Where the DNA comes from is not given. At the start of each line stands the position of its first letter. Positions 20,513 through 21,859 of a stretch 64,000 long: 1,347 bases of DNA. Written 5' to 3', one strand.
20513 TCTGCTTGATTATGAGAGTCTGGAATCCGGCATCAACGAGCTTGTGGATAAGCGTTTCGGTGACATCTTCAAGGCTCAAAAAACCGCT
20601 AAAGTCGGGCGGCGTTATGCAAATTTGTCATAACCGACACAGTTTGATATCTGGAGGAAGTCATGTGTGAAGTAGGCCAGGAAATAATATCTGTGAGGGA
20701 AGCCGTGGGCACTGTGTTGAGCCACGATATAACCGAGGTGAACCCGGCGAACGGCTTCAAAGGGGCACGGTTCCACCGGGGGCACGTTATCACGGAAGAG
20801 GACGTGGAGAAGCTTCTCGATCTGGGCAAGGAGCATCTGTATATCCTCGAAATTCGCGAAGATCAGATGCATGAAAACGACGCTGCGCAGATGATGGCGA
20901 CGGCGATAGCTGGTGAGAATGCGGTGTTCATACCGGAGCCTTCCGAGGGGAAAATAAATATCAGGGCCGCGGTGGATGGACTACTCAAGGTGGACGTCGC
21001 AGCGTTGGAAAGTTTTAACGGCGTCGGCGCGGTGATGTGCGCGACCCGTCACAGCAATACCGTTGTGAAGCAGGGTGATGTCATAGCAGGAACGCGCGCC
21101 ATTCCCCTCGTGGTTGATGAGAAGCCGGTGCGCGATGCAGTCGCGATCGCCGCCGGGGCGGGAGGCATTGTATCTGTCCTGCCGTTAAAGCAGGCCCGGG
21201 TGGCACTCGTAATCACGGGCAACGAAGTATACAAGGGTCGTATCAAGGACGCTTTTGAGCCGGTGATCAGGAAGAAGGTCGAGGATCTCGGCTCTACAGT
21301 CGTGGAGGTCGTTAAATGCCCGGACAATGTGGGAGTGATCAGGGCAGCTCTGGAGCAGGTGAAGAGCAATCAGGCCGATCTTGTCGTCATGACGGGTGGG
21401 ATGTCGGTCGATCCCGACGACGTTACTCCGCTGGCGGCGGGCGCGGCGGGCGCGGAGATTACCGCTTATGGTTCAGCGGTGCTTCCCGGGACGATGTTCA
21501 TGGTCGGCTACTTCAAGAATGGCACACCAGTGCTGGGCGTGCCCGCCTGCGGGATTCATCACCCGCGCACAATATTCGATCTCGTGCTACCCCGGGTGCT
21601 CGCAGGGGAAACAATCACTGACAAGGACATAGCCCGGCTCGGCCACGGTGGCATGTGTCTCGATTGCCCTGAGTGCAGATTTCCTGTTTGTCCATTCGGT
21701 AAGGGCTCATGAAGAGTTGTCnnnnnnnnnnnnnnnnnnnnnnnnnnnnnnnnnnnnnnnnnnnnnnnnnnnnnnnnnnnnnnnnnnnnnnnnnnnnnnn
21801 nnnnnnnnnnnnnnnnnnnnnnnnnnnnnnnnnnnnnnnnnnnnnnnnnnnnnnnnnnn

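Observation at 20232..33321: Molybdenum/tungsten cofactor region bracketed by two paralogous MoeA-like plus FmdE-like gene pairs around the Sec-FDH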

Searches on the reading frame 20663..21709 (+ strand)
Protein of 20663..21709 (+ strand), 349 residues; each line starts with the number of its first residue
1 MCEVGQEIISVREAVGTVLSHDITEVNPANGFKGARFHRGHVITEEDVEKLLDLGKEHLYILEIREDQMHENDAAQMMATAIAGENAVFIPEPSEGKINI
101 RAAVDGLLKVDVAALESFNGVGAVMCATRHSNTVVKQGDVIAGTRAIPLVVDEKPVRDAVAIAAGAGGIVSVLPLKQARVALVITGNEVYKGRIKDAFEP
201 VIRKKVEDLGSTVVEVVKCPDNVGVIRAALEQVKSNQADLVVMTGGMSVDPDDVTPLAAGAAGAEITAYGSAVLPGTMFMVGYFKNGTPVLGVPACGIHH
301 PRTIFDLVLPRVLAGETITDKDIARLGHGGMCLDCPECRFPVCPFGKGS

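Call 10: search_protein_families(library=pfam, proteins=[window:20663-21709:+], max_evalue=0.01)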
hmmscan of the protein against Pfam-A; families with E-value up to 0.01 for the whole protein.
window:20663-21709:+ (349 aa): 1 family
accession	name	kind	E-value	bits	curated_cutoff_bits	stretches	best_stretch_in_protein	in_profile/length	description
PF00994.29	MoCF_biosynth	-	1.5e-20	73.8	26.6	1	182-296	2-126/144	Probable molybdopterin binding domain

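Call 12: search_protein_families(library=ncbifam, proteins=[window:20663-21709:+], max_evalue=0.001)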
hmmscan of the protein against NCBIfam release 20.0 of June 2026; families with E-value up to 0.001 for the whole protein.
window:20663-21709:+ (349 aa): 13 families
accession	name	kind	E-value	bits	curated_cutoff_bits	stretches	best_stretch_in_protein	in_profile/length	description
TIGR00177.1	molyb_syn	domain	2.9e-16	59.7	85.35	1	178-303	2-127/148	molybdenum cofactor synthesis domain-containing protein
NF002947.1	PRK03604.1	equivalog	2.7e-09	36.7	285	1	176-258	144-226/301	bifunctional molybdenum cofactor biosynthesis protein MoaC/MoaB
NF011068.0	PRK14498.1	equivalog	2.9e-09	35.6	534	1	139-294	151-307/647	molybdopterin biosynthesis protein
NF001813.0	PRK00549.1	equivalog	5.2e-08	32.3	379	1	181-256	4-78/414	competence/damage-inducible protein A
NF007960.1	PRK10680.1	equivalog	1.1e-07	31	440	1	166-310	162-310/401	molybdopterin molybdotransferase MoeA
NF002291.0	PRK01215.1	equivalog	1.8e-07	30.5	293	1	180-260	6-85/264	nicotinamide mononucleotide deamidase-related protein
NF011060.0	PRK14491.1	equivalog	8.8e-07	27.7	532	1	168-298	359-493/598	bifunctional molybdopterin-guanine dinucleotide biosynthesis adaptor protein MobB/molybdopterin molybdotransferase MoeA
NF050098.1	MoeA_actino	exception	1.1e-06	27.7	560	1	166-295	163-297/400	molybdopterin molybdotransferase MoeA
NF011067.0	PRK14497.1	equivalog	5.6e-06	25.2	536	1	168-314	170-319/546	putative molybdopterin biosynthesis protein MoeA/unknown domain fusion protein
NF002977.0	PRK03670.1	equivalog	2.5e-05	23.8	305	1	183-262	6-85/252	competence damage-inducible protein A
TIGR00200.1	cinA_nterm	subfamily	8.4e-05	21.4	243.15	1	180-261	4-84/414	CinA family nicotinamide mononucleotide deamidase-related protein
NF002978.0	PRK03673.1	equivalog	0.00044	19.3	496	1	179-266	3-90/398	nicotinamide mononucleotide deamidase-related protein YfaY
NF006932.0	PRK09417.1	equivalog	0.00081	18.9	158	0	177-261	3-90/193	molybdopterin adenylyltransferase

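Call 14: find_encoding_contigs(protein=window:20663-21709:+, flank=3000, max_places=4)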
Protein window:20663-21709:+ (349 aa): no gene with exactly this product is on record in the collection.
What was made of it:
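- Tried and rejected: Exact look-up of the window protein found no contig (call 14).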

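Call 15: find_homologous_proteins(query=window:20663-21709:+, max_evalue=0.00001)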
Query window:20663-21709:+ (349 aa): 7998 proteins with E <= 0.00001 among 8000 candidates; the best 120 are listed.
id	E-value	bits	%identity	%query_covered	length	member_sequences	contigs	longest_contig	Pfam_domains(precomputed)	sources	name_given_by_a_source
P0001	3.4e-219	745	96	100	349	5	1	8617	PF00994.30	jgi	-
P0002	8.3e-213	724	94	100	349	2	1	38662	PF00994.30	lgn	-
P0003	1.2e-199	680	88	100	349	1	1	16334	PF00994.30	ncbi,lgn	-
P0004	2.9e-197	673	86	100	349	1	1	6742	PF00994.30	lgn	-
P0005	3.9e-195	666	87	100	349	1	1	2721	PF00994.30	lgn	-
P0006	1.6e-184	631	82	100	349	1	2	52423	PF00994.30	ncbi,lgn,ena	-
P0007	2.7e-183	627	79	100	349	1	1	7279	PF00994.30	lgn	-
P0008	8.1e-183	625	80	100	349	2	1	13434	PF00994.30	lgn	-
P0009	1.8e-180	617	80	100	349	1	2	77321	PF00994.30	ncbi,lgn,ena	-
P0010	2.1e-164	565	73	100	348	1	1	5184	PF00994.30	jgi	jgi:molybdenum cofactor synthesis domain-containing protein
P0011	9.0e-164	562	72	100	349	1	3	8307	PF00994.30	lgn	-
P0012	4.1e-161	554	69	99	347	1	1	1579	PF00994.30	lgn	-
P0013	5.3e-161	553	70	99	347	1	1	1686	PF00994.30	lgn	-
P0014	3.1e-160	551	71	99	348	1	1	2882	PF00994.30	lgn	-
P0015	8.6e-160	549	69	100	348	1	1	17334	PF00994.30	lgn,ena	-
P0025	3.0e-157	541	70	100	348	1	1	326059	PF00994.30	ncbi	ncbi:MAG: molybdopterin-binding protein [Thermoleophilia bacterium]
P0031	1.3e-156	539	70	100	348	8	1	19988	PF00994.30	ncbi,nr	ncbi:MAG: molybdopterin-binding protein [Thermoleophilia bacterium]|nr:molybdopterin-binding protein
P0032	1.4e-156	539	70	100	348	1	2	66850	PF00994.30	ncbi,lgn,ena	-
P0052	1.2e-144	500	68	94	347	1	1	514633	PF00994.30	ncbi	ncbi:MAG: molybdopterin-binding protein [Thermoleophilia bacterium]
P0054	5.2e-141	488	64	99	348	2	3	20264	PF00994.30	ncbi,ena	-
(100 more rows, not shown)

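Call 16: search_solved_structures(query=window:20663-21709:+, max_evalue=0.01, show_alignments=2)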
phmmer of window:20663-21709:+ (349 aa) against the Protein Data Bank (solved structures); distinct sequences matched with E-value up to 0.01: 18.
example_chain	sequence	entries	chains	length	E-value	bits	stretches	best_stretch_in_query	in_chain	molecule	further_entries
2nqq_A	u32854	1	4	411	4.7e-09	38.9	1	128-316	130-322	Molybdopterin biosynthesis protein moeA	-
2nqk_A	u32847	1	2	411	5.6e-09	38.7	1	129-316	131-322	Molybdopterin biosynthesis protein moeA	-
2nqm_A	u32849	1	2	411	5.8e-09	38.7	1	129-316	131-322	Molybdopterin biosynthesis protein moeA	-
2nro_A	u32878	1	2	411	5.8e-09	38.6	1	129-316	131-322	Molybdopterin biosynthesis protein moeA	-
1fc5_A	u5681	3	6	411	5.8e-09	38.6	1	129-316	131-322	MOLYBDOPTERIN BIOSYNTHESIS MOEA PROTEIN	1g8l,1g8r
2nrp_A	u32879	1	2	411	5.8e-09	38.6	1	129-316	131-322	Molybdopterin biosynthesis protein moeA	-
2nqn_A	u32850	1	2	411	5.8e-09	38.6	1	129-316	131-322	Molybdopterin biosynthesis protein moeA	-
2nrs_A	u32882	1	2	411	5.8e-09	38.6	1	129-316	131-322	Molybdopterin biosynthesis protein moeA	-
2nqr_A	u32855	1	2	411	8.6e-09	38.1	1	159-316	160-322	Molybdopterin biosynthesis protein moeA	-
2nqu_A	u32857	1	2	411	1.3e-08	37.5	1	129-316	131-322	Molybdopterin biosynthesis protein moeA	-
2nqs_A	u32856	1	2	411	2e-08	36.9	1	132-316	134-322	Molybdopterin biosynthesis protein moeA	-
2nqv_A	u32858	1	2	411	6e-08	35.3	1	129-316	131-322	Molybdopterin biosynthesis protein moeA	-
4lhb_A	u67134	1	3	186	0.0011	21.3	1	182-256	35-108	Molybdopterin adenylyltransferase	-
4twg_A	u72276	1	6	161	0.0017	20.7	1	181-302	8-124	Molybdopterin biosynthesis Mog protein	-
8ron_A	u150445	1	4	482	0.0028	20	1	180-266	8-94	Isoform 2 of FAD synthase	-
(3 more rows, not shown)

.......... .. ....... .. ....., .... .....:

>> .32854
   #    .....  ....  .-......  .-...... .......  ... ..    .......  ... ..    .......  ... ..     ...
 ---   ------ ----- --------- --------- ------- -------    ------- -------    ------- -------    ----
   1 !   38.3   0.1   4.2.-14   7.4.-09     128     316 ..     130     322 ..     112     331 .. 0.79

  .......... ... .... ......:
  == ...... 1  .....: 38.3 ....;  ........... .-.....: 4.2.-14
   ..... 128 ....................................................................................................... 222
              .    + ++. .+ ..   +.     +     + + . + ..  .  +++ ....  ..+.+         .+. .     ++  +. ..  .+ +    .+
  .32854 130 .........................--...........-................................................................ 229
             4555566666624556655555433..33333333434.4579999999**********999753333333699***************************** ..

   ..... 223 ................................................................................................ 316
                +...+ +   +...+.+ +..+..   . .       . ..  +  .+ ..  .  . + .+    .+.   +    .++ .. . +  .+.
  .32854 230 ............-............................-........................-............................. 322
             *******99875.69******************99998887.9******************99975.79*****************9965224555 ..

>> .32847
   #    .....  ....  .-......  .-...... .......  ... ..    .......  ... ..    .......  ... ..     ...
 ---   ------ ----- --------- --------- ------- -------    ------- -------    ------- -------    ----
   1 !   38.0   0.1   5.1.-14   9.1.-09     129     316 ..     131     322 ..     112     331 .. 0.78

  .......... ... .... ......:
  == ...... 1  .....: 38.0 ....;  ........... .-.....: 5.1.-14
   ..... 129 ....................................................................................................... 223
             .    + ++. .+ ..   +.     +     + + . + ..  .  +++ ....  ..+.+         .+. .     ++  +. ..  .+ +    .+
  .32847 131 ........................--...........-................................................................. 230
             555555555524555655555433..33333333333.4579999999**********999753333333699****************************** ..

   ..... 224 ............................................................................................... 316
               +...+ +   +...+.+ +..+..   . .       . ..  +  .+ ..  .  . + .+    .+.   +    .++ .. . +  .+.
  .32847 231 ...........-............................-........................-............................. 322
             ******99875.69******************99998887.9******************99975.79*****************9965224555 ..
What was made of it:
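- PDB phmmer hits E. coli MoeA residues 130-322 (call 16).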

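Call 28: find_encoding_contigs(protein=P0006, flank=10000, max_places=3)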
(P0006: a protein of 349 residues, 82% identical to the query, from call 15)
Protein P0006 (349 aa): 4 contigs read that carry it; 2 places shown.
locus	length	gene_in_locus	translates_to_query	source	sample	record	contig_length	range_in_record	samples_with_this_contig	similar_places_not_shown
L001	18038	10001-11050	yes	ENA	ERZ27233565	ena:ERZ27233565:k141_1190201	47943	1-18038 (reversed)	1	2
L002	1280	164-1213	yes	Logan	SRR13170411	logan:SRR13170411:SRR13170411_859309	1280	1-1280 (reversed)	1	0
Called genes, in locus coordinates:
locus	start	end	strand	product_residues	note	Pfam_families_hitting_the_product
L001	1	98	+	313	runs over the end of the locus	PF12974:Phosphonate-bd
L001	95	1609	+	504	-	PF00672:HAMP, PF00512:HisKA, PF02518:HATPase_c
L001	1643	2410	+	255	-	PF00072:Response_reg, PF04397:LytTR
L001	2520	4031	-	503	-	-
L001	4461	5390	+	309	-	PF02085:Cytochrom_CIII (faint), PF14522:Cytochrome_C7 (faint), PF09699:Paired_CXXCH_1 (faint), PF14537:Cytochrom_c3_2 (faint), PF22113:Mtrc-MtrF_II-IV_dom (faint)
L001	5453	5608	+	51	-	-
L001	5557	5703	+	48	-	-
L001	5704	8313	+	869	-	PF00384:Molybdopterin, PF01568:Molydop_binding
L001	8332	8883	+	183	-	PF12798:Fer4_3 (faint), PF13247:Fer4_11, PF12838:Fer4_7, PF13187:Fer4_9 (weak), PF12797:Fer4_2 (weak), PF00037:Fer4 (weak), PF12837:Fer4_6 (weak), PF13237:Fer4_10 (weak), +1 more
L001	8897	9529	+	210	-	PF02613:Nitrate_red_del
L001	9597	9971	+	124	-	PF00126:HTH_1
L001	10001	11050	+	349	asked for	PF00994:MoCF_biosynth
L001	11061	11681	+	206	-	PF02663:FmdE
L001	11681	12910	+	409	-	PF16983:MFS_MOT1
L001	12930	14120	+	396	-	PF12804:NTP_transf_3, PF03205:MobB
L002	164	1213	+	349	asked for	PF00994:MoCF_biosynth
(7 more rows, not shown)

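Call 29: find_encoding_contigs(protein=P0002, flank=10000, max_places=2)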
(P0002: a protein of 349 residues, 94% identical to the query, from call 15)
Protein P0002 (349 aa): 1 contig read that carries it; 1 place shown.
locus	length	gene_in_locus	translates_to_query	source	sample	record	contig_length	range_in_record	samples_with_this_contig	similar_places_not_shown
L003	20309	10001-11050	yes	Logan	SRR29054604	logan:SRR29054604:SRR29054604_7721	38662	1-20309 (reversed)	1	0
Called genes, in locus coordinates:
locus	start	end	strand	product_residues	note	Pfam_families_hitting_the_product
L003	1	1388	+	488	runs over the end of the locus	PF00672:HAMP, PF00512:HisKA, PF02518:HATPase_c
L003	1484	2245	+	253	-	PF00072:Response_reg, PF04397:LytTR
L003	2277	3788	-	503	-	-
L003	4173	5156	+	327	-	PF14522:Cytochrome_C7 (faint), PF14537:Cytochrom_c3_2 (weak)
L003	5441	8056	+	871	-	PF04879:Molybdop_Fe4S4 (faint), PF00384:Molybdopterin, PF01568:Molydop_binding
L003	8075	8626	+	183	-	PF12838:Fer4_7 (weak), PF13247:Fer4_11, PF14697:Fer4_21 (weak), PF12838:Fer4_7, PF25160:LdpA_Fe-S-bd (weak), PF12797:Fer4_2 (weak), PF00037:Fer4 (weak), PF12837:Fer4_6 (weak), +3 more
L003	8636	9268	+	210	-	PF02613:Nitrate_red_del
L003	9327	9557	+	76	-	PF02416:TatA_B_E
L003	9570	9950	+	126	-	PF00126:HTH_1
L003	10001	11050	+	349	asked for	PF00994:MoCF_biosynth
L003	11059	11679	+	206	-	PF02663:FmdE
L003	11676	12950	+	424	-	PF16983:MFS_MOT1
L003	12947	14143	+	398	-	PF12804:NTP_transf_3, PF03205:MobB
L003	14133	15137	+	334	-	PF04055:Radical_SAM, PF06463:Mob_synth_C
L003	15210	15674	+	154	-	PF01967:MoaC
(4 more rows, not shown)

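Call 31: find_encoding_contigs(protein=P0025, flank=10000, max_places=2)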
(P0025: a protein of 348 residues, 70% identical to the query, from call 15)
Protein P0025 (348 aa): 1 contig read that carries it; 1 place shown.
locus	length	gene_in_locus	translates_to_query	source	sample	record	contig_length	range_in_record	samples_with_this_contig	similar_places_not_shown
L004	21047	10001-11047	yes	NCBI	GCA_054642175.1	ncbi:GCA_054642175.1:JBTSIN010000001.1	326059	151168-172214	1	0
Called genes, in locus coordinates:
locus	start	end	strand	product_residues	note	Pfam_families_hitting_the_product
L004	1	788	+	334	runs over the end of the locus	PF04055:Radical_SAM, PF06463:Mob_synth_C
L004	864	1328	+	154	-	PF01967:MoaC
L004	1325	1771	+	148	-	PF03473:MOSC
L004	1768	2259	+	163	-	PF00994:MoCF_biosynth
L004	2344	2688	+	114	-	PF12840:HTH_20 (weak), PF01022:HTH_5, PF12802:MarR_2 (weak)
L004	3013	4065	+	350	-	PF03599:CdhD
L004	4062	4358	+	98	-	PF12838:Fer4_7 (weak), PF13183:Fer4_8 (weak), PF00037:Fer4, PF12797:Fer4_2 (weak), PF12837:Fer4_6, PF13237:Fer4_10, PF12838:Fer4_7, PF13187:Fer4_9, +5 more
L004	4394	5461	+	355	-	PF01758:SBF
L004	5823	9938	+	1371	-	-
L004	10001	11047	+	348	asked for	PF00994:MoCF_biosynth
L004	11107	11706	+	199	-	PF02663:FmdE, PF01258:zf-dskA_traR (weak)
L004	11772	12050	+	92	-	PF05015:HigB-like_toxin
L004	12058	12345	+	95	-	PF12844:HTH_19 (weak), PF13560:HTH_31, PF01381:HTH_3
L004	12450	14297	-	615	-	PF07676:PD40 (faint), PF26549:Tricorn_N (faint)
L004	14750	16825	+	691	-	PF22745:Nlig-Ia, PF01653:DNA_ligase_aden, PF03120:OB_DNA_ligase, PF03119:DNA_ligase_ZBD, PF14520:HHH_5 (faint), PF00633:HHH (faint), PF12826:HHH_2, PF00533:BRCT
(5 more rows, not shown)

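Call 32: find_encoding_contigs(protein=P0031, flank=10000, max_places=3)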
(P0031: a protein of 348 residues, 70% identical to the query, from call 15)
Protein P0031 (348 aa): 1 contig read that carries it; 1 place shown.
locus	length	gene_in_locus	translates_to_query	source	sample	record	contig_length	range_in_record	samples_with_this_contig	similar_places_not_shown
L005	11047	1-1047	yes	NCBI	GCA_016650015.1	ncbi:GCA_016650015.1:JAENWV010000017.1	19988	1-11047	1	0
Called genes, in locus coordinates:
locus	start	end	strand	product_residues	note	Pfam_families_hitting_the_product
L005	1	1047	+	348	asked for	PF00994:MoCF_biosynth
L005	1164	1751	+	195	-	PF02663:FmdE, PF01258:zf-dskA_traR (weak)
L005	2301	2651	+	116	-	PF13744:HTH_37, PF04545:Sigma70_r4 (faint), PF13560:HTH_31 (weak), PF01381:HTH_3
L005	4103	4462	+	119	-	-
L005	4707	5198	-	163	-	PF02796:HTH_7 (weak), PF13384:HTH_23, PF13936:HTH_38 (weak), PF08281:Sigma70_r4_2 (weak), PF13551:HTH_29 (weak), PF13683:rve_3, PF13333:rve_2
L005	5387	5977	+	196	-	PF02525:Flavodoxin_2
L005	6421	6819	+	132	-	-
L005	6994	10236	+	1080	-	PF03636:Glyco_hydro_65N, PF03632:Glyco_hydro_65m, PF03633:Glyco_hydro_65C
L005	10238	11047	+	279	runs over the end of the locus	PF00582:Usp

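Call 37: find_related_loci(query=A1, collection=genome_contigs, flank=10000)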
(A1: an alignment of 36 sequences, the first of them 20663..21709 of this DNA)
Query A1 (349 aa) in genome_contigs; peptide patterns used: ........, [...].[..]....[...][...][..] (x = any residue, [..] = any of these).
600 stretches matched a pattern (row limit reached: there are more); 598 encode a relative of the query (tblastn E <= 1e-3); the best 80 are kept; 80 distinct loci.
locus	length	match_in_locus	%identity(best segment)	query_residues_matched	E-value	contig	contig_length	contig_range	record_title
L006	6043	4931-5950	58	9-349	4e-128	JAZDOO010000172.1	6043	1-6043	MAG: Pseudomonadota bacterium isolate MEGAHIT-group-0.780 k141_9772785, whole genome shotgun sequence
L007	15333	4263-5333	54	1-347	2e-124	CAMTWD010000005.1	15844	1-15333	MAG: uncultured Nitrospirae bacterium isolate G04_MAG_00028 genome assembly, contig: G04_MAG_00028_000000000114, whole g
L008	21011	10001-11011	56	9-347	1e-120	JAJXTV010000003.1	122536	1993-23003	MAG: Nitrospirae bacterium isolate BP4.bin66 NODE_85_length_122536_cov_2.836826, whole genome shotgun sequence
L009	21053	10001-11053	53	1-347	2e-117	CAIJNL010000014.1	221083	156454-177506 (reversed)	MAG: uncultured Nitrospiraceae bacterium isolate AlinenLipids_bin-2809 genome assembly, contig: bin-2809:14/48, whole ge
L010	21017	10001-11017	56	7-347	4e-117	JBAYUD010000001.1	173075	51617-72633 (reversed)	MAG: Desulfurivibrionaceae bacterium isolate SO_2016_LW3_26 scaffold00113_LW162_2016, whole genome shotgun sequence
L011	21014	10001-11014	54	9-348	3e-117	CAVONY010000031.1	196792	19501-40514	MAG: uncultured delta proteobacterium isolate MFD09964.bin.1.222 genome assembly, contig: contig_4766, whole genome shot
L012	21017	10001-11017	52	9-348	1e-116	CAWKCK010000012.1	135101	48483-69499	MAG: uncultured delta proteobacterium isolate MFD03804.bin.1.209 genome assembly, contig: contig_67564, whole genome sho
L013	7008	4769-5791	53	6-347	2e-115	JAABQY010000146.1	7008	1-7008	MAG: Desulfobulbaceae bacterium isolate S06.Bin146 Scaffold_142, whole genome shotgun sequence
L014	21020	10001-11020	55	7-347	3e-115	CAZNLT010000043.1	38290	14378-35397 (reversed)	MAG TPA_asm: uncultured Desulfobacterales bacterium isolate binchicken_co8_349 genome assembly, contig: NODE_1155_length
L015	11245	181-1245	53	4-347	1e-114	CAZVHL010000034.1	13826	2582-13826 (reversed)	MAG TPA_asm: uncultured Nitrospiraceae bacterium isolate binchicken_co132_92 genome assembly, contig: NODE_1826_length_1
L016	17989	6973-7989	49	9-348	4e-115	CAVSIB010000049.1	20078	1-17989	MAG: uncultured delta proteobacterium isolate MFD01476.bin.2.114 genome assembly, contig: contig_73840, whole genome sho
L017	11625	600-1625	54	7-347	5e-115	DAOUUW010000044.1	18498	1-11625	MAG TPA_asm: Deltaproteobacteria bacterium isolate CSMAG_833 CSMAG_833_k141_1198655_length_18498_cov_27.8829, whole geno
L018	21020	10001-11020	55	6-347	1e-114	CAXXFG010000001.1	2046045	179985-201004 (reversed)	MAG: Desulfobacterales bacterium isolate 3b767e67-195d-4c3a-8bcb-1f550488cde7 genome assembly, contig: contig_1, whole g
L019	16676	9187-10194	54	9-348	5e-114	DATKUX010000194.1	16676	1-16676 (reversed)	MAG TPA_asm: Spirochaetia bacterium isolate SMAG_U14118 k141_1679507, whole genome shotgun sequence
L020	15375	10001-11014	53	9-348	4e-114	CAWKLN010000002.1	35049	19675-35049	MAG: uncultured delta proteobacterium isolate MFD09779.bin.1.125 genome assembly, contig: contig_12818, whole genome sho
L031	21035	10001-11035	51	9-349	3e-111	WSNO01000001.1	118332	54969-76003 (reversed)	MAG: Nitrospirae bacterium isolate X3_MaxBin.024 scaffold_85, whole genome shotgun sequence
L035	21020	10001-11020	51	9-347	2e-111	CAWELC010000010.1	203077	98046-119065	MAG: uncultured delta proteobacterium isolate MFD05674.bin.2.3 genome assembly, contig: contig_67257, whole genome shotg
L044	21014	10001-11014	51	9-348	2e-109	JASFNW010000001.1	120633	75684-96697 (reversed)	MAG: Desulfobacterales bacterium isolate D0819M02metaG_Bin_17 D0819M02metaG_FD_scaffold_2_c1, whole genome shotgun seque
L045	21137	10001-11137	49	7-346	5e-109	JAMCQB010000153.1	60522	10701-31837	MAG: Nitrospirae bacterium isolate FK_Sedi_A_Bin.59 NODE_829_length_60522_cov_4.12783, whole genome shotgun sequence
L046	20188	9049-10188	49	9-347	1e-108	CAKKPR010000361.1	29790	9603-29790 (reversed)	Thermodesulfovibrionales bacterium isolate Hainich-H41-bin280-1 genome assembly, contig: H41-bin280_1_Hain_H41_02um_R3_9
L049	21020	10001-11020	50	6-347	3e-108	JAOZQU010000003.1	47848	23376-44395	MAG: Desulfocapsa sp. isolate GMC6_bin_5 GMC6_267_length_47848_cov_8.577239, whole genome shotgun sequence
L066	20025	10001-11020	51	7-349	6e-106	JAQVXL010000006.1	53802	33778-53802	MAG: Desulfotomaculaceae bacterium isolate STF2_125 NODE_1163_length_53802_cov_5.240932_Sandtown_F2, whole genome shotgu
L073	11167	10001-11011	50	9-347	5e-105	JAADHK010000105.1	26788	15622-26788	MAG: Deltaproteobacteria bacterium isolate M_MetaBat.189 contig-127_10343, whole genome shotgun sequence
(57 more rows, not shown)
